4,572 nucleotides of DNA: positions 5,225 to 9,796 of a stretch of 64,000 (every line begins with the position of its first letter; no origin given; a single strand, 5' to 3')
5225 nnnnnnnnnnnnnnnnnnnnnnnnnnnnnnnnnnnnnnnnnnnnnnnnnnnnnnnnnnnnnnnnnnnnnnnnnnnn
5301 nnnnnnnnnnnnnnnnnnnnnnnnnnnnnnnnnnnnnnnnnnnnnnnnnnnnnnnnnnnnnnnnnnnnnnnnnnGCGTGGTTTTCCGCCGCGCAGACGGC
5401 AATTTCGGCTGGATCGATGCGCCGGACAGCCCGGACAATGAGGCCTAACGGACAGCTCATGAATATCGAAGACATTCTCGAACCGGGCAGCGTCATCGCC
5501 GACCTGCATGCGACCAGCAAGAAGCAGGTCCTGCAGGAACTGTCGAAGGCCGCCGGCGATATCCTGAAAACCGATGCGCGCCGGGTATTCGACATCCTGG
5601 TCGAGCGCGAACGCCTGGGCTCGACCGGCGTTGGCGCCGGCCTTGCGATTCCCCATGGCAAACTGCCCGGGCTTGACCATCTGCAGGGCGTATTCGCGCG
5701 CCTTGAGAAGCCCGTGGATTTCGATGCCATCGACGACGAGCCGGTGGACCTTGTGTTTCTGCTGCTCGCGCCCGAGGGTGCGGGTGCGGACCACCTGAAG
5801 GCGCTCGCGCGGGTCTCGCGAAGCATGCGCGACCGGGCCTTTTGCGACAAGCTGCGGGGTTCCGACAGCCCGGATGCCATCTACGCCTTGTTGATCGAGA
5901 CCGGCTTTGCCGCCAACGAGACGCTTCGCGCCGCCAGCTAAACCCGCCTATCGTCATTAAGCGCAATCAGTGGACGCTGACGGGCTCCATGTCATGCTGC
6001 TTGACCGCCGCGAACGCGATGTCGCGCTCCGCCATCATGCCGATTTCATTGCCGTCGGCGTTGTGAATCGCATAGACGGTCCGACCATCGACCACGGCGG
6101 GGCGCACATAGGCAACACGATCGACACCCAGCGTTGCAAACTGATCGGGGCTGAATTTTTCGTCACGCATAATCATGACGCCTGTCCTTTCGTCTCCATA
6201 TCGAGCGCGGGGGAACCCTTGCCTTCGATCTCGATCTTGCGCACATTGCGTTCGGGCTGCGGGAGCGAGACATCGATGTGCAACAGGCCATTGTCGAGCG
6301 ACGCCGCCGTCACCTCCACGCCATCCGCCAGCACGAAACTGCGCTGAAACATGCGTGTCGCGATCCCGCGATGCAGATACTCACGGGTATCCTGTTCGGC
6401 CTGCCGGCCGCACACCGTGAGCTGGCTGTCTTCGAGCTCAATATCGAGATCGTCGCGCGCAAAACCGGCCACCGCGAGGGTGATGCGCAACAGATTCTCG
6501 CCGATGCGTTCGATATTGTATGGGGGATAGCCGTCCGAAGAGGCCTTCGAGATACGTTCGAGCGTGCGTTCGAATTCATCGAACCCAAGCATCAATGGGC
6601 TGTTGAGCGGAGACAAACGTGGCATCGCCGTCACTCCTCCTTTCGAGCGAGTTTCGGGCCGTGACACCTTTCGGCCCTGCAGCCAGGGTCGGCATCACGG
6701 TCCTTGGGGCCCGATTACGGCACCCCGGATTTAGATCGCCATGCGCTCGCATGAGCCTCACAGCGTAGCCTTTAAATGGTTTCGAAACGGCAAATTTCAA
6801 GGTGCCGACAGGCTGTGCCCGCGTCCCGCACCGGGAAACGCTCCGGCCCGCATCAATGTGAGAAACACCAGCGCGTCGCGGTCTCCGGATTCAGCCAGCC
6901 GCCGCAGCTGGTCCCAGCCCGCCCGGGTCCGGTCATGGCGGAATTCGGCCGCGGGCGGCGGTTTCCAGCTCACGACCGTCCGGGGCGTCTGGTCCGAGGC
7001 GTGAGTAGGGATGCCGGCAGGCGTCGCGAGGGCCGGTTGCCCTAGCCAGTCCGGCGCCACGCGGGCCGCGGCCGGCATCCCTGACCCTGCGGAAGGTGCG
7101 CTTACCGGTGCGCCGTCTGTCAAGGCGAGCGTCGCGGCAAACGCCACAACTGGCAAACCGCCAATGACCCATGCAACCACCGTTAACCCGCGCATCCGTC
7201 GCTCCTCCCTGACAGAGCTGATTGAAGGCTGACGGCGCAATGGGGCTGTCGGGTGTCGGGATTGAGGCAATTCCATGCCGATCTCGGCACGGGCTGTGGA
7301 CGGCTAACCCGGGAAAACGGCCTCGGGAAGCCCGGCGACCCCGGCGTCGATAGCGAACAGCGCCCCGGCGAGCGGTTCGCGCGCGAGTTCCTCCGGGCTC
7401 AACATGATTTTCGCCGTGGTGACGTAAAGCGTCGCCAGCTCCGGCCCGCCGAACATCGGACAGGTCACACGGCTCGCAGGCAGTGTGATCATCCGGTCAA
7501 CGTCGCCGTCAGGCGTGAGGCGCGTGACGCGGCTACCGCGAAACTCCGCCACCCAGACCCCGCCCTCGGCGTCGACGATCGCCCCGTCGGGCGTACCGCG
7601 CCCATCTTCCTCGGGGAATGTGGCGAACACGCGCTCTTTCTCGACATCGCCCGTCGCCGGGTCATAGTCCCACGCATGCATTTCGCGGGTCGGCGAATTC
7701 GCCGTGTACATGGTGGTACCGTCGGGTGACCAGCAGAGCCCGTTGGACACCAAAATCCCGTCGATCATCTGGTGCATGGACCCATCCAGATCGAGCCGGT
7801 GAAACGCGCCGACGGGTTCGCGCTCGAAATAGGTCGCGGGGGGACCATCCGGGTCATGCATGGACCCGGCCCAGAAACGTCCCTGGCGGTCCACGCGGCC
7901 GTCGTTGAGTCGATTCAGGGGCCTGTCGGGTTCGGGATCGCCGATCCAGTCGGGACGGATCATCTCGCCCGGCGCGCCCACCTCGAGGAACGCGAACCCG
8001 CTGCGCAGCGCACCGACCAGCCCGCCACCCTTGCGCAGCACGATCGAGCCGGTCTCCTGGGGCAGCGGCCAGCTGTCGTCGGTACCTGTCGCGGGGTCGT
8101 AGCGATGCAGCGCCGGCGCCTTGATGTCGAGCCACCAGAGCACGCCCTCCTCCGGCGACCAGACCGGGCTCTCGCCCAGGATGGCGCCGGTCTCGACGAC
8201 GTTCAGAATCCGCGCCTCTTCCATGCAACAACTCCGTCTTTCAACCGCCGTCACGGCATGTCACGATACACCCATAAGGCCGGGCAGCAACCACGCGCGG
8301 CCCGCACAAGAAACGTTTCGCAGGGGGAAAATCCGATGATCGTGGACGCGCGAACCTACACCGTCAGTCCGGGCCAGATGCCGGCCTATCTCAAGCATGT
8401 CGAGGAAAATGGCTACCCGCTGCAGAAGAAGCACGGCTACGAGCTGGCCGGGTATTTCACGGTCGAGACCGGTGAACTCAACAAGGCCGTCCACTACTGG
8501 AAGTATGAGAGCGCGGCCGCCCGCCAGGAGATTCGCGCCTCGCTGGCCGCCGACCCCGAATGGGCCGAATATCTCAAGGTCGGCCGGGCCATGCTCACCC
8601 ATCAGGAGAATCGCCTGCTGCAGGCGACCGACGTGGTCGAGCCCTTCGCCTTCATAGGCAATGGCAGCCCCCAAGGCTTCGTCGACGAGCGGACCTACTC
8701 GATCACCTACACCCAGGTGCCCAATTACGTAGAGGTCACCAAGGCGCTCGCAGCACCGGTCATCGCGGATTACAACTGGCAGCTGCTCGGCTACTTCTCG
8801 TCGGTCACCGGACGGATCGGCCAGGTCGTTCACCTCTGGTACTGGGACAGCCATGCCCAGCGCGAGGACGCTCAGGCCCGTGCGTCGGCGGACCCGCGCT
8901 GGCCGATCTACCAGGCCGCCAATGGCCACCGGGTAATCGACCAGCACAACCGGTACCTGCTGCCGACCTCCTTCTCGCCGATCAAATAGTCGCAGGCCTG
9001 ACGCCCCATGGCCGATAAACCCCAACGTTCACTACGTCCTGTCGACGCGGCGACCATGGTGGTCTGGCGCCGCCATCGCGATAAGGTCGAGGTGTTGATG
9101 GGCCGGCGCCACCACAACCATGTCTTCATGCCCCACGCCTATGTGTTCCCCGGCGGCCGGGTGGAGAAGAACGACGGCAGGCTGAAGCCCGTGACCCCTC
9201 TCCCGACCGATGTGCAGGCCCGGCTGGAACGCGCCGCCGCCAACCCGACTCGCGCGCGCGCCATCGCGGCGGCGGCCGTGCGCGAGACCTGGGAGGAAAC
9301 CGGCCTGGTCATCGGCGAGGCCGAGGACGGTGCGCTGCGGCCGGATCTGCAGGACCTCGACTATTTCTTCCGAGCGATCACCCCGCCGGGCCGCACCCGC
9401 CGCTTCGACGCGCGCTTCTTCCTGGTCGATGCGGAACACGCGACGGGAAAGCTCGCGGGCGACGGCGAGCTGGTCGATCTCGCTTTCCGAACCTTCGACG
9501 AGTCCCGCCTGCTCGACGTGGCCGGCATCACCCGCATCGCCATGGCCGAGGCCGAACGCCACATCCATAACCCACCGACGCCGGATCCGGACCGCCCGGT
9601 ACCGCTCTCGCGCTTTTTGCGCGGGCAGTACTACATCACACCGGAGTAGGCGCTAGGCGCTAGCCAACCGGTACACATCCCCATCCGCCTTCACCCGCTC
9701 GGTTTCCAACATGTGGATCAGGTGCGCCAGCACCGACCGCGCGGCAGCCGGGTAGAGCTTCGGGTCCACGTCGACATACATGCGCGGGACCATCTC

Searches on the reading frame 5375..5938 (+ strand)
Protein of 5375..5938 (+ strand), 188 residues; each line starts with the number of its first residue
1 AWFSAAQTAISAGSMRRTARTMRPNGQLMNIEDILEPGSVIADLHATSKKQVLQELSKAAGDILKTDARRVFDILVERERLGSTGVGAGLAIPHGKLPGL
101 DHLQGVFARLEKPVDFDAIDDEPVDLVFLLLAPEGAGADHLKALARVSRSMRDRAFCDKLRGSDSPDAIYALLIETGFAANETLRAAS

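Call 33: search_protein_families(library=pfam, proteins=[window:5375-5938:+], max_evalue=0.00001)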
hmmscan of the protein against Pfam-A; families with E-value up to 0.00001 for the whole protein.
window:5375-5938:+ (188 aa): 1 family
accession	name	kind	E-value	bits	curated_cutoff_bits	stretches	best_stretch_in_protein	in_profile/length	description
PF00359.27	PTS_EIIA_2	-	6.9e-31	107.6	27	1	34-174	2-142/144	Phosphoenolpyruvate-dependent sugar phosphotransferase system, EIIA 2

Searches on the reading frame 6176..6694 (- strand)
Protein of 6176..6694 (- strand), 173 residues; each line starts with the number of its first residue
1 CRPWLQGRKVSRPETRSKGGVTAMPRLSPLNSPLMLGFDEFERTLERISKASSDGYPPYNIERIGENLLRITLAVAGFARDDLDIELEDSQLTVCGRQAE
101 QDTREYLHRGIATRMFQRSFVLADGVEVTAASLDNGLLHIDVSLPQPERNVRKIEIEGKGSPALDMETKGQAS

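Call 33: search_protein_families(library=pfam, proteins=[window:6176-6694:-], max_evalue=0.00001)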
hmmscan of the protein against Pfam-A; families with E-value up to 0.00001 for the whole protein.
window:6176-6694:- (173 aa): 1 family
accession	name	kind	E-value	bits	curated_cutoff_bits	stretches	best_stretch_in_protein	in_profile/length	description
PF00011.27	HSP20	-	1.6e-18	67.1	20.8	1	66-157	6-102/102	Hsp20/alpha crystallin family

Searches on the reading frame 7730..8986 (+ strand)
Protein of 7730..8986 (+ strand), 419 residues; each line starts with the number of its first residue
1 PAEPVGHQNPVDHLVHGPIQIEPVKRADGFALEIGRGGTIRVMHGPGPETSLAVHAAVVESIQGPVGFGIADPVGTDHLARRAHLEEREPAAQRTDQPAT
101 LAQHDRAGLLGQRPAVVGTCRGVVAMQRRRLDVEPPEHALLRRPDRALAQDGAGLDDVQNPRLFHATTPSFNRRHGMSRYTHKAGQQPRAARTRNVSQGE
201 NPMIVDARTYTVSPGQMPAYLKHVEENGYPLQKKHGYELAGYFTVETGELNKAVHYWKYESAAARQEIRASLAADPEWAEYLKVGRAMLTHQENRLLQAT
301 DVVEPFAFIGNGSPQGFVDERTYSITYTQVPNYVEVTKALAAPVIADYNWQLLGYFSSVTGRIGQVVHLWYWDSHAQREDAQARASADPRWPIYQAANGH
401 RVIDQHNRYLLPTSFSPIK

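Call 33: search_protein_families(library=pfam, proteins=[window:7730-8986:+], max_evalue=0.00001)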
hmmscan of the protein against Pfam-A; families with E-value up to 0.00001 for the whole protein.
window:7730-8986:+ (419 aa): 1 family
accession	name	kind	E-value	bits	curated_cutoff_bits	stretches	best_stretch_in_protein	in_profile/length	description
PF07978.19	NIPSNAP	-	2.6e-46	156.4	22.3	2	206-301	2-99/102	NIPSNAP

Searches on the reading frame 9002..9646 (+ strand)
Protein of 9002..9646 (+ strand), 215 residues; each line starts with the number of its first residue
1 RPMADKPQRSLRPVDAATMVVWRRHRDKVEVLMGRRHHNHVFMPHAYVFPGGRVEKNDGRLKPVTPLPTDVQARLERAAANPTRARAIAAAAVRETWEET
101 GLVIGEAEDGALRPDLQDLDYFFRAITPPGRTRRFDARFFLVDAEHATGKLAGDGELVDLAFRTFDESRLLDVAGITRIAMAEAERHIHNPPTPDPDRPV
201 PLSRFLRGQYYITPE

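Call 31: search_protein_families(library=pfam, proteins=[window:9002-9646:+], max_evalue=0.00001)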
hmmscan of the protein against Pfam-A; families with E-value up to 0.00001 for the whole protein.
window:9002-9646:+ (215 aa): 1 family
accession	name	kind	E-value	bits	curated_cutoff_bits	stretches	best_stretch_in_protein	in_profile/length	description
PF00293.34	NUDIX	-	1.1e-08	35.7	21.1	0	88-168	44-118/134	NUDIX domain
